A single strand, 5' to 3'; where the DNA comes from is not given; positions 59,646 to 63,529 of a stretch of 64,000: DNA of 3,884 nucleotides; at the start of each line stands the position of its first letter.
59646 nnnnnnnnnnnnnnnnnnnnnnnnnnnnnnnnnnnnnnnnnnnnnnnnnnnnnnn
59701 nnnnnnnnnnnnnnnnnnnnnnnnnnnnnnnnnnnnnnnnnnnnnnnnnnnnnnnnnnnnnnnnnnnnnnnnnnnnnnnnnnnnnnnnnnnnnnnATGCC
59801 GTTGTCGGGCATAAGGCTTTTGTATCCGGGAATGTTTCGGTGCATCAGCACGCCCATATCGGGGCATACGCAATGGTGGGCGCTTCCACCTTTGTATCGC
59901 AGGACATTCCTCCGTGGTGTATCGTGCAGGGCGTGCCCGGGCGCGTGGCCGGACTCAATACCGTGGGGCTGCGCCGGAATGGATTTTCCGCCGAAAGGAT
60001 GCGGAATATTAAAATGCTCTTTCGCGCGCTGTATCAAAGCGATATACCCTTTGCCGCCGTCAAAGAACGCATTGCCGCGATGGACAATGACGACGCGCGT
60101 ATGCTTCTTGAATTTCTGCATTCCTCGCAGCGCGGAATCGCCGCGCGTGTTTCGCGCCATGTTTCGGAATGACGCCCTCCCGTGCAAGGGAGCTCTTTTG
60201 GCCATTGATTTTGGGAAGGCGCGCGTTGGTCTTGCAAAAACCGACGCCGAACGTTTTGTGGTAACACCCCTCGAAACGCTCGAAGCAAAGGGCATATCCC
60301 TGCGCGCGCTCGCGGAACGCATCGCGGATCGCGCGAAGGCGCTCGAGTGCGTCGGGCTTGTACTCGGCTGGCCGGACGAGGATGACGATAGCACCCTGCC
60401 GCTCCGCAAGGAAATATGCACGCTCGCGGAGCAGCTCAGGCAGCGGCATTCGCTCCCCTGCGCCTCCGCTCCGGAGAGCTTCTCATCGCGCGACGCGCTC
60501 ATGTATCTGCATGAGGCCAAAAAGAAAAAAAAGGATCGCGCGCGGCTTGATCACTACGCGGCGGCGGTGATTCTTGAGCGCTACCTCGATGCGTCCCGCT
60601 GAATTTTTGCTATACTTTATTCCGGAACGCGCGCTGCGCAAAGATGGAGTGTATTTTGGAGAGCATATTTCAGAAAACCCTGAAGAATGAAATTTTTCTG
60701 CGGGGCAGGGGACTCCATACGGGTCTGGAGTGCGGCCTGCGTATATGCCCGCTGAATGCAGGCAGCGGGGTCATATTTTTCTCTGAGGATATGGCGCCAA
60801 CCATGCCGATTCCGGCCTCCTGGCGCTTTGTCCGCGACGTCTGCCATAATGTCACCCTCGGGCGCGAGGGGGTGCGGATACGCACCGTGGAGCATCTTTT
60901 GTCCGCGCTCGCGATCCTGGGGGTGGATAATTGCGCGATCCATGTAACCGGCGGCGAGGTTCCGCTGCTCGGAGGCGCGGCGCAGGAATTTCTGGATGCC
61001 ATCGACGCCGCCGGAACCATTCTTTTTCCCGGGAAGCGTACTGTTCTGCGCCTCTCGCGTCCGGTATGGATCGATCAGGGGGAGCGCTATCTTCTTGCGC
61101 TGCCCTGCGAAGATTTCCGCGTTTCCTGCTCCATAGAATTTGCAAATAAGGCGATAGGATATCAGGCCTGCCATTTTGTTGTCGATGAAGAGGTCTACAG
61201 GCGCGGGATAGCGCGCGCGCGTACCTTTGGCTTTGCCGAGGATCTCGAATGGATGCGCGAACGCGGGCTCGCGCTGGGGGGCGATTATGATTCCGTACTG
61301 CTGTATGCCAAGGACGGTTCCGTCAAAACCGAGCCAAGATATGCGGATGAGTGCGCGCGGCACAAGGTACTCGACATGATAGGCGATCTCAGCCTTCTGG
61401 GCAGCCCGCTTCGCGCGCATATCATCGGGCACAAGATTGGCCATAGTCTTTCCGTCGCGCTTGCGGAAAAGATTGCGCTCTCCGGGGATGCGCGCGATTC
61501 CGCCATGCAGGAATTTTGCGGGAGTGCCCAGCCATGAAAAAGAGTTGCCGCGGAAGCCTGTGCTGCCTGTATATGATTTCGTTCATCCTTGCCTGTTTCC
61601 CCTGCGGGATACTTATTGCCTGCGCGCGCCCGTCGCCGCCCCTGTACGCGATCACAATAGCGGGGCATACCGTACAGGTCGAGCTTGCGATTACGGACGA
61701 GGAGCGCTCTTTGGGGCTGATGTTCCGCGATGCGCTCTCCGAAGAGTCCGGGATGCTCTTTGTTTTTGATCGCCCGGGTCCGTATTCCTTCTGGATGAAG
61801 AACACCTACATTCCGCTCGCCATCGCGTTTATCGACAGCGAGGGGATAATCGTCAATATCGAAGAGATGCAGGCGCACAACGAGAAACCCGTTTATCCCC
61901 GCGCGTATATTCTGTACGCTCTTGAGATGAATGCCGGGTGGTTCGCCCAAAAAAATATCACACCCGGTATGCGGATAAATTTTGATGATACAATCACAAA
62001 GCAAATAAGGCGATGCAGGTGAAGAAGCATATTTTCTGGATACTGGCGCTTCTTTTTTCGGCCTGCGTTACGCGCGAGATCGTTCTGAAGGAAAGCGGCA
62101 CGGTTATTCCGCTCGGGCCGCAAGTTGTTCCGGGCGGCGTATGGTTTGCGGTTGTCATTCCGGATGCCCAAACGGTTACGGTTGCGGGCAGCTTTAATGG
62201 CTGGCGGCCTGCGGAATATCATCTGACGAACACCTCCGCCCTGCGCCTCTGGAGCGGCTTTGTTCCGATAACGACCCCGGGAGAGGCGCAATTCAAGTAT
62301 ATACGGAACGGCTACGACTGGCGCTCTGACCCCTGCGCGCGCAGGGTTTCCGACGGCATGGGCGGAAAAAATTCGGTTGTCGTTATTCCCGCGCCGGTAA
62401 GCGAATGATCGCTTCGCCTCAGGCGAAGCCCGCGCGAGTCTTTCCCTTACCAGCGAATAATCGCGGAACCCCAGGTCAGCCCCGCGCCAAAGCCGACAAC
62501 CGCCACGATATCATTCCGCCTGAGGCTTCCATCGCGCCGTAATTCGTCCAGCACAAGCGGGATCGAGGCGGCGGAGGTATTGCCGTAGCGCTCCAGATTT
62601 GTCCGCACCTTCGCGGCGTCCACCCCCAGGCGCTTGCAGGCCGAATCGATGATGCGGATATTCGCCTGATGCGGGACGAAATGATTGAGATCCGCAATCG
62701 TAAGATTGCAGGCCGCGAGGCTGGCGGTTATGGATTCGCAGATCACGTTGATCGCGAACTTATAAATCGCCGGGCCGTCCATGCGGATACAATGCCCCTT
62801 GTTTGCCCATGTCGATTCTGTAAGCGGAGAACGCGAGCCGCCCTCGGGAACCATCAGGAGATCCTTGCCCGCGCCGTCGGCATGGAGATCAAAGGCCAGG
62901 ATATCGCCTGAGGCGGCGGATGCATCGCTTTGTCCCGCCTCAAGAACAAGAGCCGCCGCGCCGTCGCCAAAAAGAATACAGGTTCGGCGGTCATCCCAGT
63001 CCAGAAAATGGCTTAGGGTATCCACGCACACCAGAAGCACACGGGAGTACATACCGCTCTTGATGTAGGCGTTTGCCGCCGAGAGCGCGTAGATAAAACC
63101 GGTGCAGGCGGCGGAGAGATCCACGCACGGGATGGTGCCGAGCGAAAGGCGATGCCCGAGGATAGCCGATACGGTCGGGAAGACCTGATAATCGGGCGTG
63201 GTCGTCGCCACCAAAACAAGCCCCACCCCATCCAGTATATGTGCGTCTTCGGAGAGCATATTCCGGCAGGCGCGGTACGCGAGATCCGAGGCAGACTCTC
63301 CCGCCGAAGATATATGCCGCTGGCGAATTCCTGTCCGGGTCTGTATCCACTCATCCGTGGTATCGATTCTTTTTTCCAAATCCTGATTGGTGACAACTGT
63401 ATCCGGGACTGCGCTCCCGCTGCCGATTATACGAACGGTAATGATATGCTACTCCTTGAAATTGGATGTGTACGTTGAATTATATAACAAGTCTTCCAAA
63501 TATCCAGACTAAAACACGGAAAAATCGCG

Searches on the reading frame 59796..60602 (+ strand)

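Call 37: search_protein_families(library=pfam, proteins=[window:59796-60602:+], max_evalue=0.00001)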
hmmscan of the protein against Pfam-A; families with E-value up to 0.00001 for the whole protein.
window:59796-60602:+ (268 aa): 1 family
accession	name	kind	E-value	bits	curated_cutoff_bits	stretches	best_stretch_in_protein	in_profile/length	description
PF03652.20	RuvX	-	4.2e-24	85.8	29.2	1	134-265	3-133/134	Holliday junction resolvase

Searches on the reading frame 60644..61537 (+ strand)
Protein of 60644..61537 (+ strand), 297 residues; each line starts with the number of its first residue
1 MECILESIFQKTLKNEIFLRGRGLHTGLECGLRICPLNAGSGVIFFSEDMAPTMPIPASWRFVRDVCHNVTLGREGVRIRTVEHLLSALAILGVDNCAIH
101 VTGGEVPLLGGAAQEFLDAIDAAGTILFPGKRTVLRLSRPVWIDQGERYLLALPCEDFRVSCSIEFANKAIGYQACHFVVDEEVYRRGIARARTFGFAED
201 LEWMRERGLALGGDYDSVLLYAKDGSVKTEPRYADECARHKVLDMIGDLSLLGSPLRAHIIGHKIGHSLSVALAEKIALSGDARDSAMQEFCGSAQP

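Call 37: search_protein_families(library=pfam, proteins=[window:60644-61537:+], max_evalue=0.00001)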
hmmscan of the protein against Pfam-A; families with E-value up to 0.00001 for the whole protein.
window:60644-61537:+ (297 aa): 1 family
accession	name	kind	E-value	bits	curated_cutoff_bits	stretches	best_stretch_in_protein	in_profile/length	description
PF03331.19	LpxC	-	1.2e-82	277.9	27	1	10-277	1-266/268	UDP-3-O-acyl N-acetylglycosamine deacetylase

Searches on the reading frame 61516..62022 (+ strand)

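Call 60: search_protein_families(library=pfam, proteins=[window:61516-62022:+], max_evalue=0.0001)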
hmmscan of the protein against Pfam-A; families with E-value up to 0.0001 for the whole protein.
window:61516-62022:+ (168 aa): 1 family
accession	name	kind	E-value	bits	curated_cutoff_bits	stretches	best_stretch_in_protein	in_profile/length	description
PF02643.20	DUF192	-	7.9e-33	112.9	27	1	53-156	1-96/96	Uncharacterized ACR, COG1430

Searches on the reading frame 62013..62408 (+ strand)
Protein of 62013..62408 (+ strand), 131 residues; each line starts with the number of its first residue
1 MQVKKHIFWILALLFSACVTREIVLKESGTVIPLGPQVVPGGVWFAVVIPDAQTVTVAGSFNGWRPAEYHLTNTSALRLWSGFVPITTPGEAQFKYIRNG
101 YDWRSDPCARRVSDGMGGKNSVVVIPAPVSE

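Call 60: search_protein_families(library=pfam, proteins=[window:62013-62408:+], max_evalue=0.0001)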
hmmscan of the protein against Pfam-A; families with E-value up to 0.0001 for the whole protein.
window:62013-62408:+ (131 aa): 2 families
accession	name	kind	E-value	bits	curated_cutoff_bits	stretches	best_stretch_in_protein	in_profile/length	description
PF02922.24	CBM_48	-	4.2e-08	33.8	22.4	1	33-109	1-83/83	Carbohydrate-binding module 48 (Isoamylase N-terminal domain)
PF16561.11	AMPK1_CBM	-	2.7e-05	24.7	26.8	1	52-126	11-80/85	Glycogen recognition site of AMP-activated protein kinase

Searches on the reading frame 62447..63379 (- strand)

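Call 37: search_protein_families(library=pfam, proteins=[window:62447-63379:-], max_evalue=0.00001)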
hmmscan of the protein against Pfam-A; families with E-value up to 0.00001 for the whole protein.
window:62447-63379:- (310 aa): 2 families
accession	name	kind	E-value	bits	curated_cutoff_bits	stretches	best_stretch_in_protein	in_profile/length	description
PF08541.16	ACP_syn_III_C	-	5.4e-35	119.9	26.6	1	221-310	1-90/90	3-Oxoacyl-[acyl-carrier-protein (ACP)] synthase III C terminal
PF08545.16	ACP_syn_III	-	5.4e-29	100.3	24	1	87-169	2-80/80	3-Oxoacyl-[acyl-carrier-protein (ACP)] synthase III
